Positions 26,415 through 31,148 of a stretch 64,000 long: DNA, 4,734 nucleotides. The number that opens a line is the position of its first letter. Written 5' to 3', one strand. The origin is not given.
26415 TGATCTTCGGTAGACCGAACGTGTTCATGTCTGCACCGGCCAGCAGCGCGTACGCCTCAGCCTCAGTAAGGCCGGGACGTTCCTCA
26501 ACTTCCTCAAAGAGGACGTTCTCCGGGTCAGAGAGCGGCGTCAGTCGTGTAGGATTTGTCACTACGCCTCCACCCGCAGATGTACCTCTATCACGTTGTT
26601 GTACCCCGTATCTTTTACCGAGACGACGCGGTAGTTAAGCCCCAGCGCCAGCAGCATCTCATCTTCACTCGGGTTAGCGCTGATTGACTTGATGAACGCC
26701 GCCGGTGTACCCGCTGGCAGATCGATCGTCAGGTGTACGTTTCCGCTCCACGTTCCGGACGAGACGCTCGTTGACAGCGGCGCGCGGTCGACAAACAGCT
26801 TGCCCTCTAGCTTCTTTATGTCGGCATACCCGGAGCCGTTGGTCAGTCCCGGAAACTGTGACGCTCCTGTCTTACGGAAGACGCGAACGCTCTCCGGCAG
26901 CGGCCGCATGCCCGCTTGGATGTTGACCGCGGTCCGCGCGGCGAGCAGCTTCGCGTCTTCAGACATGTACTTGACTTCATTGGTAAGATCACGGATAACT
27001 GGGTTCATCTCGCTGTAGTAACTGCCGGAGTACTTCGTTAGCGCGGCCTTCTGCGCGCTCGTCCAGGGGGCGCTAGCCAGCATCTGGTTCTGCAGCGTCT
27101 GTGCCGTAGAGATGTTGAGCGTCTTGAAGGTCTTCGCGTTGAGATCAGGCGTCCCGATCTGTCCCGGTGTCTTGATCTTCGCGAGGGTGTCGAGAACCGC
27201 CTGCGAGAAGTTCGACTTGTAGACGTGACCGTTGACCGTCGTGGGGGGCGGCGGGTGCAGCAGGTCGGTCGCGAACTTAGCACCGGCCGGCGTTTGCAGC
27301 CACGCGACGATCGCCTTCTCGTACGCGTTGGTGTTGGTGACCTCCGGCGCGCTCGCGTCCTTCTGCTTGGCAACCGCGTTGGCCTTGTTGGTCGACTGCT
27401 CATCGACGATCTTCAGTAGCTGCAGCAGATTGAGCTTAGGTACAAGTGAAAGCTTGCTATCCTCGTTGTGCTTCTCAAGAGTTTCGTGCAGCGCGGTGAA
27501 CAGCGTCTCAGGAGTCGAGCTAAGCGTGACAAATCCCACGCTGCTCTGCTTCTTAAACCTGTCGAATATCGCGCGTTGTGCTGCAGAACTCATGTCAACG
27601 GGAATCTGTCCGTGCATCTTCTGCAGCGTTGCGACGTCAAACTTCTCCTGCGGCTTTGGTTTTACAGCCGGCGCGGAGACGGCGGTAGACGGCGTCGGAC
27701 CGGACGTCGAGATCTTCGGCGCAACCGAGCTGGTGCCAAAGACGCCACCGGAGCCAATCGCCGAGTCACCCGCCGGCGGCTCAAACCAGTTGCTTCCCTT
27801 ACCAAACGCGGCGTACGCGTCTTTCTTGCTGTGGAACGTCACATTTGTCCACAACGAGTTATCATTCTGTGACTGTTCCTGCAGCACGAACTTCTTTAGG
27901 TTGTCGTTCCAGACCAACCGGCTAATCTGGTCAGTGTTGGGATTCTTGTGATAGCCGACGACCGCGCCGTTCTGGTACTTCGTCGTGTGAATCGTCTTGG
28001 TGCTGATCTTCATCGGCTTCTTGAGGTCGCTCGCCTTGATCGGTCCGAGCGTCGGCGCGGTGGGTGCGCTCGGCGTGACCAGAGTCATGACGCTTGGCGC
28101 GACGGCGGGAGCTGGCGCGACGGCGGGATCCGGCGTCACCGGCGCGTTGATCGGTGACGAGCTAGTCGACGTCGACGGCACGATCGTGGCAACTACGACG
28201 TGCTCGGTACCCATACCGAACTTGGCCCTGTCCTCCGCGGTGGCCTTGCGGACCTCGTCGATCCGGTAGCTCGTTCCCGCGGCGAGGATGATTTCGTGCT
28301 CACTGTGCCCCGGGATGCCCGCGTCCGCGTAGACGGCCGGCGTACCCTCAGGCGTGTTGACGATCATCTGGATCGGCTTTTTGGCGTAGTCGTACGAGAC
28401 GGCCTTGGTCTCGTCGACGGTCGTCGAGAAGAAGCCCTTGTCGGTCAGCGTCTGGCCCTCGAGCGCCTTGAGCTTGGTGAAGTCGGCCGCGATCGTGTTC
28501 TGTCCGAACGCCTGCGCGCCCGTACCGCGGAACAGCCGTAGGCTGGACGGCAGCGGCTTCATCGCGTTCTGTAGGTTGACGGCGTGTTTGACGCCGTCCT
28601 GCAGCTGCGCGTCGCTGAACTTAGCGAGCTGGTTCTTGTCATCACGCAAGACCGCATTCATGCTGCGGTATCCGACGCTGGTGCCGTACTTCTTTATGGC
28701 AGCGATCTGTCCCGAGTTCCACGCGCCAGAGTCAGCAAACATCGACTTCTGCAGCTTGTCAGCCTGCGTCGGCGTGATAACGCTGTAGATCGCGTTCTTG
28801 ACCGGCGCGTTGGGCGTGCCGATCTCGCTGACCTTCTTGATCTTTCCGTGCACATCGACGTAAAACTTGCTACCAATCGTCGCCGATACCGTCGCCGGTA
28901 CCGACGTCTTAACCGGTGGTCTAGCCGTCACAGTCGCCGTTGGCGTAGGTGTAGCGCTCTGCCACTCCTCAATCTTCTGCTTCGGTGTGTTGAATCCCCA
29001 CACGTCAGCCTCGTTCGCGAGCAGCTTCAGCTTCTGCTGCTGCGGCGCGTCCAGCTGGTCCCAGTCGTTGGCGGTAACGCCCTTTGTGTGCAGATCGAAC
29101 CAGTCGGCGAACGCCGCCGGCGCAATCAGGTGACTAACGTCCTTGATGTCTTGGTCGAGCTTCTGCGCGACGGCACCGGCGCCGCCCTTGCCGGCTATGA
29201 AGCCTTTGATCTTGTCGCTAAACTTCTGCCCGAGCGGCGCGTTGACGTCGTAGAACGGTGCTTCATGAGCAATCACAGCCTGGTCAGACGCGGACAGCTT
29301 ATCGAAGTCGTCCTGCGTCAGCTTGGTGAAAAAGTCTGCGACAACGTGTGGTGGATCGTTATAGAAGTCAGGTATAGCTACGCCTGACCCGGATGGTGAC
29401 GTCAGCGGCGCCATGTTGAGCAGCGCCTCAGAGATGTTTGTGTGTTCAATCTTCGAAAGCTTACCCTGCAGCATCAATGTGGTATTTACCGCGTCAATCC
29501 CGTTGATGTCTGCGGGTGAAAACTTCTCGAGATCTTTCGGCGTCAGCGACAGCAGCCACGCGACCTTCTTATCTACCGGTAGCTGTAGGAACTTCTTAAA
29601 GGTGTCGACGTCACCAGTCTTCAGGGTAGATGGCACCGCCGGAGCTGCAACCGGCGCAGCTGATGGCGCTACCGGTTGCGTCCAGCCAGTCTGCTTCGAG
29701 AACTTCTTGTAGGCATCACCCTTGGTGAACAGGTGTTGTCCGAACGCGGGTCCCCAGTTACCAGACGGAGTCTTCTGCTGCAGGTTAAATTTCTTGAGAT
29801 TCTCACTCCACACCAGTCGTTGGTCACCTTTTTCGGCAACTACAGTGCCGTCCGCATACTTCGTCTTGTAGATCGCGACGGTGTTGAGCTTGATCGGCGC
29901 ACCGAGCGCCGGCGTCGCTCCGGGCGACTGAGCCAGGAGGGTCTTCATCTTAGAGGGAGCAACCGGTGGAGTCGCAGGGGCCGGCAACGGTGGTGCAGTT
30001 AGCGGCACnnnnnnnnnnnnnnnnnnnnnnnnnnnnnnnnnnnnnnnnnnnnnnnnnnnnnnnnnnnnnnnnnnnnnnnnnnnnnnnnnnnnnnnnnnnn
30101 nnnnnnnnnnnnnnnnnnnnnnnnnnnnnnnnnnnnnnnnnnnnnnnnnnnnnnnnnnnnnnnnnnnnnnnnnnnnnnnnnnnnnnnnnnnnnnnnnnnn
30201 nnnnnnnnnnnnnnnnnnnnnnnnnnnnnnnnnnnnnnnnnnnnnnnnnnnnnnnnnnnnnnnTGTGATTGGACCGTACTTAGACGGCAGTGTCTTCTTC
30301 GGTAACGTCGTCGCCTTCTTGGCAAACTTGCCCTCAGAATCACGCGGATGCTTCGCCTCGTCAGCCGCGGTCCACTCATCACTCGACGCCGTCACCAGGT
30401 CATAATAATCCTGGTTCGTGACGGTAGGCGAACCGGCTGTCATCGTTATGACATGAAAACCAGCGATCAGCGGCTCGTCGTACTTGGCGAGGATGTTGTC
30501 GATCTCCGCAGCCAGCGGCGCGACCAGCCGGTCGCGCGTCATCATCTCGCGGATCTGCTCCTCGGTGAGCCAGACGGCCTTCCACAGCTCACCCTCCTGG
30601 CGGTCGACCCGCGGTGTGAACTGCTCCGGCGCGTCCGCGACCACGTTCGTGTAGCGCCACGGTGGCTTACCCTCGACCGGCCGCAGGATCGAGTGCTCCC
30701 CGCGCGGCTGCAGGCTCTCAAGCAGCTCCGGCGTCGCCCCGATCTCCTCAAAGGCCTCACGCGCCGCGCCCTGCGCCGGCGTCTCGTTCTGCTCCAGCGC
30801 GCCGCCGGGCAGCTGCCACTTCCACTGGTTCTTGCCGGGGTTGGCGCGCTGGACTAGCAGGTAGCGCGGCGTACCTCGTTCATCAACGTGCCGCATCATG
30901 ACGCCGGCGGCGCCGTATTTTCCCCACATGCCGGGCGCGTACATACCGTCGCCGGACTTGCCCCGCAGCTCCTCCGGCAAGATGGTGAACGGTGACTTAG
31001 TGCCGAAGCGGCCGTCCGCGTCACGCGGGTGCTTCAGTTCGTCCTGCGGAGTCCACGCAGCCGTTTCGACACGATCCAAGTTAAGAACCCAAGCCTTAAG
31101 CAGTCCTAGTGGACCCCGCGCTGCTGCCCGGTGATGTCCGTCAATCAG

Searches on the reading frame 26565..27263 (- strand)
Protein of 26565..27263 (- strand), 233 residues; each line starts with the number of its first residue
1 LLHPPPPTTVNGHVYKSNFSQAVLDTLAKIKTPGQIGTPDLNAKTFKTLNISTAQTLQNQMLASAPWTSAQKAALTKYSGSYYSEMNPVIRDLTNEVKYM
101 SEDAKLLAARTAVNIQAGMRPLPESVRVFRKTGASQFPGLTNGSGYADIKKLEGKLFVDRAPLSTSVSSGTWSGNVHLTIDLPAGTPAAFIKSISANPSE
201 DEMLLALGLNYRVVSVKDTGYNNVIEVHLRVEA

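Call 17: search_solved_structures(query=window:26565-27263:-, max_evalue=0.01, show_alignments=2)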
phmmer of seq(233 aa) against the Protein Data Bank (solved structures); distinct sequences matched with E-value up to 0.01: 18.
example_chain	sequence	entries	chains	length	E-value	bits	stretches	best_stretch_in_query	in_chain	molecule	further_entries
1ojq_A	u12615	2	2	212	1.6e-07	34.3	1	53-219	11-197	ADP-RIBOSYLTRANSFERASE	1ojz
8za7_B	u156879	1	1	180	3.6e-07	33.2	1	118-226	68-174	Lmo0066 protein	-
9vej_H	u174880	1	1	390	1.5e-06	31.2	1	67-218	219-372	Vip2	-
9veg_H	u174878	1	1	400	1.6e-06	31.1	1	67-218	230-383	Vip2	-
1qs2_A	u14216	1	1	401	5.1e-06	29.4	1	66-217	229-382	ADP-RIBOSYLTRANSFERASE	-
1qs1_A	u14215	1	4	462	5.8e-06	29.3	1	66-217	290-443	ADP-RIBOSYLTRANSFERASE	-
5h03_A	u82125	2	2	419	0.00043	23.2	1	65-217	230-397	Binary enterotoxin of Clostridium perfringens component a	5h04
5gtt_A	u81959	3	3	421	0.00045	23.1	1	65-217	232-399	Binary enterotoxin of Clostridium perfringens component a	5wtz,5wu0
5urp_A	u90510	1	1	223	0.00077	22.3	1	141-218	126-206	Toxin 2A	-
9bbf_Z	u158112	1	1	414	0.0031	20.4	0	118-216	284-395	ADP-ribosyltransferase enzymatic component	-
6x6r_A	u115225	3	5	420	0.0032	20.3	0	118-216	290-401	ADP-ribosyltransferase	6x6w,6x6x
9mdj_Z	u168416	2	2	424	0.0033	20.3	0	118-216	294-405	Cdta (Adp-ribosyltransferase enzymatic component)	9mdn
7vnj_H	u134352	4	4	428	0.0033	20.3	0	118-216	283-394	ADP-ribosyltransferase enzymatic component | CdtA | ADP-ribosylating binary toxin enzymatic subunit CdtA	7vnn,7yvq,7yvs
2wn4_A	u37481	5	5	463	0.004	20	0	117-216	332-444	ADP-RIBOSYLTRANSFERASE ENZYMATIC COMPONENT | ADP-ribosylating binary toxin enzymatic subunit CdtA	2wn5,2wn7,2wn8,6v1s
2wn6_A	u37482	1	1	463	0.004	20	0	117-216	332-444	ADP-RIBOSYLTRANSFERASE ENZYMATIC COMPONENT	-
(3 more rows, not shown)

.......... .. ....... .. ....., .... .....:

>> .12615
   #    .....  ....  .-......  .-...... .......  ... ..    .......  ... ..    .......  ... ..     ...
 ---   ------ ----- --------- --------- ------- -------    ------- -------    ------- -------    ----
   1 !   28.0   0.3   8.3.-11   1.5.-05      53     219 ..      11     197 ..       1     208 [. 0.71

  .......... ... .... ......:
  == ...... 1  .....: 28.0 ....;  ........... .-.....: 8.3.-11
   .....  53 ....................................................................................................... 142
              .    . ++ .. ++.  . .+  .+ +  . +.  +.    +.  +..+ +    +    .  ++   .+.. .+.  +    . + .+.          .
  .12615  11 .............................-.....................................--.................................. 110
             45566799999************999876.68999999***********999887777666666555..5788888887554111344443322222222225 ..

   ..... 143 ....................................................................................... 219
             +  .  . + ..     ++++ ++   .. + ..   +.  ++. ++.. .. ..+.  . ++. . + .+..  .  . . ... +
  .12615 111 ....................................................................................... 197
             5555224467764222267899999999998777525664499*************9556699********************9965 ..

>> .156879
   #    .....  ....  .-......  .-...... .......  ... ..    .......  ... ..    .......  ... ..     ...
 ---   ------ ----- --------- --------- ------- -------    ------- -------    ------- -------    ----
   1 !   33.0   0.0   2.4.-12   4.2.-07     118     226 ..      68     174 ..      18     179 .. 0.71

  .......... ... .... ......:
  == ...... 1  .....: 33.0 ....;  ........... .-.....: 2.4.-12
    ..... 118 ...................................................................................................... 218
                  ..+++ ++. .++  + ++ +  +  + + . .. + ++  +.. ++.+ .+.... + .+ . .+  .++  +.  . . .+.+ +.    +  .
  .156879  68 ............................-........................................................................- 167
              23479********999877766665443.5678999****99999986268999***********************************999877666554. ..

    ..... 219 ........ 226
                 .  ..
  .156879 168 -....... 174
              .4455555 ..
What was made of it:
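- Checked: ART2 aligns with C3stau2, Vip2 and Lmo0066 (E 1.6e-7) (call 17).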

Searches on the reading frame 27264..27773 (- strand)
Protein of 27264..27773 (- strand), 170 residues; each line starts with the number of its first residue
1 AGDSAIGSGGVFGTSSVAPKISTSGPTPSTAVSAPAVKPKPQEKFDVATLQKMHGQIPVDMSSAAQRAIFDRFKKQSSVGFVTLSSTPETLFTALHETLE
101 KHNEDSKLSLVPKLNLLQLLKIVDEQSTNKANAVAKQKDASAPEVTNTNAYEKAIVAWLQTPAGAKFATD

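Call 75: search_protein_families(library=pfam, proteins=[window:27264-27773:-], max_evalue=0.1)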
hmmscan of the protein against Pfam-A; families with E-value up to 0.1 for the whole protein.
seq(170 aa): 1 family
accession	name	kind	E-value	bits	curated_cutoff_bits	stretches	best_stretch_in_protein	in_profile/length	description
PF09832.14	DUF2059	-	0.046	14.2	23.6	1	153-169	21-37/60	Uncharacterized protein conserved in bacteria (DUF2059)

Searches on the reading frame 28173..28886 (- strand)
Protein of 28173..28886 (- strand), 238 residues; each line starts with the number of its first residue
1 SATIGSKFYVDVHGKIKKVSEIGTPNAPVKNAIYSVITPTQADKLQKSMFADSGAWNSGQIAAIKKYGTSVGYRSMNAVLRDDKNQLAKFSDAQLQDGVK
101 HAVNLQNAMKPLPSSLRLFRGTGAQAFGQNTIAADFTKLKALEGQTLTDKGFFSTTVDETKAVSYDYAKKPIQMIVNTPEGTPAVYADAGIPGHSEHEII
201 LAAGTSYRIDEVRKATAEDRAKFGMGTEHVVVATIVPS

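Call 16: search_solved_structures(query=window:28173-28886:-, max_evalue=0.01, show_alignments=2)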
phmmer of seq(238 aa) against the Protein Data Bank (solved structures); distinct sequences matched with E-value up to 0.01: 21.
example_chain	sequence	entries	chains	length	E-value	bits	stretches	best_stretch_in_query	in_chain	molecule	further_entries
7vnj_H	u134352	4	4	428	8.8e-11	45.6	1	102-237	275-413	ADP-ribosyltransferase enzymatic component | CdtA | ADP-ribosylating binary toxin enzymatic subunit CdtA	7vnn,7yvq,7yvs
9bbf_Z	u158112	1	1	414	1.2e-10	45.1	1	102-237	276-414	ADP-ribosyltransferase enzymatic component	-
6x6r_A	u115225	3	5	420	1.3e-10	45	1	102-237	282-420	ADP-ribosyltransferase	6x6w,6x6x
9mdj_Z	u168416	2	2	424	1.3e-10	45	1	102-237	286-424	Cdta (Adp-ribosyltransferase enzymatic component)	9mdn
2wn6_A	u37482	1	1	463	1.6e-10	44.7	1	102-237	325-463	ADP-RIBOSYLTRANSFERASE ENZYMATIC COMPONENT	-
2wn4_A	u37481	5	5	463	1.6e-10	44.7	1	102-237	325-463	ADP-RIBOSYLTRANSFERASE ENZYMATIC COMPONENT | ADP-ribosylating binary toxin enzymatic subunit CdtA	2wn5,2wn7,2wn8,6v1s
1giq_A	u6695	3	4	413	1.2e-09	41.9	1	99-213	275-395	IOTA TOXIN COMPONENT IA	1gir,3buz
6klo_H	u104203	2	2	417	1.2e-09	41.9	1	99-213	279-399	Iota toxin component Ia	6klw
4gy2_A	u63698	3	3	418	1.2e-09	41.9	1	99-213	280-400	Iota toxin component Ia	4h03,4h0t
6x41_A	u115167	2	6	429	4.3e-09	40.1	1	102-237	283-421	CdtA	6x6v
4h0v_A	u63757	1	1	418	4.7e-09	39.9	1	99-213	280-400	Iota toxin component Ia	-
4h0y_A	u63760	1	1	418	5.9e-09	39.6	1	99-213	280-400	Iota toxin component Ia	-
4h0x_A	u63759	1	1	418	7.9e-09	39.2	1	99-213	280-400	Iota toxin component Ia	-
1qs2_A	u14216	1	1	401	1.5e-07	35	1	72-215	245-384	ADP-RIBOSYLTRANSFERASE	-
8za7_B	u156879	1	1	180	2.3e-07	34.4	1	56-214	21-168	Lmo0066 protein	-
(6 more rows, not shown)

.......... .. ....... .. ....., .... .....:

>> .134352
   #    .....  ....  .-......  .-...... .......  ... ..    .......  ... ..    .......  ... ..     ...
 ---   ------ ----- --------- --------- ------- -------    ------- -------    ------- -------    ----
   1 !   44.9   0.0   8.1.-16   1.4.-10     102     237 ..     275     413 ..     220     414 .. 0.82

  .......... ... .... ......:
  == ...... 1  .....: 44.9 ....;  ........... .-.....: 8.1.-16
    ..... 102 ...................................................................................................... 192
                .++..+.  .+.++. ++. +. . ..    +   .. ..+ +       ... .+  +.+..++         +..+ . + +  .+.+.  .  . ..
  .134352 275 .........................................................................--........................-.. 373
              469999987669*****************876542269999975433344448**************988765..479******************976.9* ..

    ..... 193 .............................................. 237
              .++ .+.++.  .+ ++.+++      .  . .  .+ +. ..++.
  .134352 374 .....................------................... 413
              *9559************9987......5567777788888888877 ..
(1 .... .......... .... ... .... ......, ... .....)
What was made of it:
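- The closest solved relatives of both ARTs are protein-targeting toxins (CdtA, iota, Vip2, C3; calls 16, 17).
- Checked: ART1 aligns with CdtA, iota Ia and Vip2 (E 9e-11), and its R, STT and EHE fall on their YRR, STS and EYE (call 16).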

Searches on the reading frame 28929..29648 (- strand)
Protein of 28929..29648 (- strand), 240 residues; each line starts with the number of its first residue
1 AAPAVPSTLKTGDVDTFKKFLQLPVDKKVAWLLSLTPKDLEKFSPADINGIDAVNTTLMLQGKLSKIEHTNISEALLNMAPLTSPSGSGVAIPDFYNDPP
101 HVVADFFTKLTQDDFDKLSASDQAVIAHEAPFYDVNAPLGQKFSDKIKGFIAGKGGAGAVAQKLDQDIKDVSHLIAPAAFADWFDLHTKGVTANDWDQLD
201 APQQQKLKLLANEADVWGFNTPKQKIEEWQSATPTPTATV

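Call 75: search_protein_families(library=pfam, proteins=[window:28929-29648:-], max_evalue=0.1)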
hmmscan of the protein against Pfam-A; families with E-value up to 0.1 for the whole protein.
seq(240 aa): 0 families

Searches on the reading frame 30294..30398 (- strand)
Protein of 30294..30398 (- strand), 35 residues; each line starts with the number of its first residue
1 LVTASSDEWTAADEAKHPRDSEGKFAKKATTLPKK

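Call 81: search_dna_similar(query=window:30294-30398:-, collection=phages, mode=protein, max_evalue=1, max_rows=40)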
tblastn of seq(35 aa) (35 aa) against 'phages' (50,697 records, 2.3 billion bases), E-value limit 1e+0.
No match.
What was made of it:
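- Tried and rejected: tblastn with the window's own 35-aa motif segment found nothing (call 81).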

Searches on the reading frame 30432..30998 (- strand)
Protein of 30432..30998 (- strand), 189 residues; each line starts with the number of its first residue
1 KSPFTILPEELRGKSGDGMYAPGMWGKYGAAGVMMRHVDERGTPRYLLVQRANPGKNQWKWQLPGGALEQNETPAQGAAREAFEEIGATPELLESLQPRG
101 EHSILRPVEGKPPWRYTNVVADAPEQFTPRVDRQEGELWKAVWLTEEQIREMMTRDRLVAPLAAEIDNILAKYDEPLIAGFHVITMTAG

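Call 48: search_solved_structures(query=window:30432-30998:-, max_evalue=0.01, show_alignments=1)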
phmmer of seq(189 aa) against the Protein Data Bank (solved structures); distinct sequences matched with E-value up to 0.01: 23.
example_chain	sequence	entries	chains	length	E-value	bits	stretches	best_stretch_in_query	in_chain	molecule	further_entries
6uuf_A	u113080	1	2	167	1.3e-13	54.3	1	23-153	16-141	Nudix Hydrolase, RenU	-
3h95_A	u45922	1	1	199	5.4e-06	29.4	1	18-103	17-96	Nucleoside diphosphate-linked moiety X motif 6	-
3cng_A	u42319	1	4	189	1.5e-05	27.9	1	46-94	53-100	NUDIX hydrolase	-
1nqy_A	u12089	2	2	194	4.2e-05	26.5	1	31-93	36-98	CoA pyrophosphatase (MutT/nudix family protein)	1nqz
3grn_A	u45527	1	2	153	5e-05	26.2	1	45-89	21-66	MutT related protein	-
1mut_A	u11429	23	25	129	9e-05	25.4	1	48-93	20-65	NUCLEOSIDE TRIPHOSPHATE PYROPHOSPHOHYDROLASE | Mutator mutT protein | 7,8-dihydro-8-oxoguanine-triphosphatase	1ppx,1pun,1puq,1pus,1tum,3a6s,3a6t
2yvm_A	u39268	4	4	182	0.00011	25.1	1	22-96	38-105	MutT/nudix family protein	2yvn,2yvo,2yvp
3ees_A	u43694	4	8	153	0.00012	25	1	46-94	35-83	Probable pyrophosphohydrolase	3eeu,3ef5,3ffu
3r03_A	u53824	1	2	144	0.00017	24.5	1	45-90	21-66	NUDIX hydrolase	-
2qjt_B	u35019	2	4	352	0.00017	24.5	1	46-87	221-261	Nicotinamide-nucleotide adenylyltransferase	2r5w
1sjy_A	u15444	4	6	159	0.00033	23.6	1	30-89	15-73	MutT/nudix family protein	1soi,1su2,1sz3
3hhj_A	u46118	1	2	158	0.00069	22.5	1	45-89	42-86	Mutator mutT protein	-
4zb3_A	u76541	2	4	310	0.00099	22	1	40-147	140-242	Nudix hydrolase 7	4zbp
7syc_A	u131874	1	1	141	0.0011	21.8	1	47-90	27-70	7,8-dihydro-8-oxoguanine-triphosphatase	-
5zrc_A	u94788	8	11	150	0.0012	21.7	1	41-91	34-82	Putative mutator protein MutT2/NUDIX hydrolase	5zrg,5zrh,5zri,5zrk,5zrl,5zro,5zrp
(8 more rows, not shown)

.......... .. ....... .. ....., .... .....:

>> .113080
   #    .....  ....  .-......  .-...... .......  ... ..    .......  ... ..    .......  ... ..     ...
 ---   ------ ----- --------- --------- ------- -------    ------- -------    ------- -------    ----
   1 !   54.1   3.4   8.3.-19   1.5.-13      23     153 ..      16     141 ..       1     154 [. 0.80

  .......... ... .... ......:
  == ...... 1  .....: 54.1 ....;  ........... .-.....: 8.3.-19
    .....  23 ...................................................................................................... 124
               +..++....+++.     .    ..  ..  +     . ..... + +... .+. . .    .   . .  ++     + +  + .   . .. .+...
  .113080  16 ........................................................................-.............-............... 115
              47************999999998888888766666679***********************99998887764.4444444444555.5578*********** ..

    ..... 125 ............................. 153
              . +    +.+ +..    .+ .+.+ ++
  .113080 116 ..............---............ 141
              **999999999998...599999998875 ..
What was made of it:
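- Closest known: Mycobacterial RenU Nudix hydrolase. Same: It is the closest solved relative of the Nudix domain (E 1.3e-13 over about 130 aa, call 48).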
